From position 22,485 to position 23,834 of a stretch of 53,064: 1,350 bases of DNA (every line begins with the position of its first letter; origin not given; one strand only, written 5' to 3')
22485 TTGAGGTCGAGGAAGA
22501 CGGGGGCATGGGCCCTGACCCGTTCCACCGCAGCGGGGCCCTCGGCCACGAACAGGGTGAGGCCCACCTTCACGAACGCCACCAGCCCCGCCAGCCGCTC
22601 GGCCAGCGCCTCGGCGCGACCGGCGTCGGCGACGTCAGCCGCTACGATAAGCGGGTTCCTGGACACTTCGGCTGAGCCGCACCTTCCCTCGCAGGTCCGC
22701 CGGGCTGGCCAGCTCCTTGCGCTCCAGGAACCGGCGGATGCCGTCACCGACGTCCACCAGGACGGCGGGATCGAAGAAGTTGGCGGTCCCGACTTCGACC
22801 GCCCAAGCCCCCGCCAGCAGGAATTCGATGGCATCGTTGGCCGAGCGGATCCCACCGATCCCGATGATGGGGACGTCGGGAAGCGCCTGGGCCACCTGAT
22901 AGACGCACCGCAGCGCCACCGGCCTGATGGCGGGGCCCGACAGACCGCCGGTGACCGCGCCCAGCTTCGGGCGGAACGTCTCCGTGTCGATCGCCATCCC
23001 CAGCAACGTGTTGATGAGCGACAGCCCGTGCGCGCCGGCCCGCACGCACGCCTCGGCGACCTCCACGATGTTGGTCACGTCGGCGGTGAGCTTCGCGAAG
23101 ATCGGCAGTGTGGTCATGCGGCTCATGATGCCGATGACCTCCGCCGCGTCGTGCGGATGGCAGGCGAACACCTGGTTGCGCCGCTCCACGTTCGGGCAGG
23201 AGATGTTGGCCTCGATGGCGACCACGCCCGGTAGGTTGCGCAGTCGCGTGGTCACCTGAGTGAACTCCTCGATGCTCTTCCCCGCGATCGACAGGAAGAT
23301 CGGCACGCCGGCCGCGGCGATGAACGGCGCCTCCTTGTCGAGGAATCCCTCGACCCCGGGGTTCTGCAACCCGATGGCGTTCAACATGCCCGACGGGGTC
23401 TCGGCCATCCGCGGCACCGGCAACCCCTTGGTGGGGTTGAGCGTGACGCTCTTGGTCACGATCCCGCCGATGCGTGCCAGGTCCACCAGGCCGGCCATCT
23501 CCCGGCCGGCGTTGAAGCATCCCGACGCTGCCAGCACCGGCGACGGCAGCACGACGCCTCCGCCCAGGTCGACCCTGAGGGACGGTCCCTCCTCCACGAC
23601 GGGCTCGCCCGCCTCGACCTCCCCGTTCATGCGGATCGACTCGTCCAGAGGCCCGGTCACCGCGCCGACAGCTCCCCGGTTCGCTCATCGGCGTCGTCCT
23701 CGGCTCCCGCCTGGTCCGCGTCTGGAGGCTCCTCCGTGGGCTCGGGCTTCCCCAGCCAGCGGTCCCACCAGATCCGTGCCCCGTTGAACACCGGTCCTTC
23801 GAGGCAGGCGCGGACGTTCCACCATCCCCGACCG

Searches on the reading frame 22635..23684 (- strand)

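Call 42: search_protein_families(library=pfam, proteins=[window:22635-23684:-], max_evalue=0.0001)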
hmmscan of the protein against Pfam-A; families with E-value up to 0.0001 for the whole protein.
window:22635-23684:- (349 aa): 1 family
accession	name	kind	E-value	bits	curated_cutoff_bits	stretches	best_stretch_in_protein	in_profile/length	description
PF01180.27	DHO_dh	-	1.4e-69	235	27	1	44-320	9-291/291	Dihydroorotate dehydrogenase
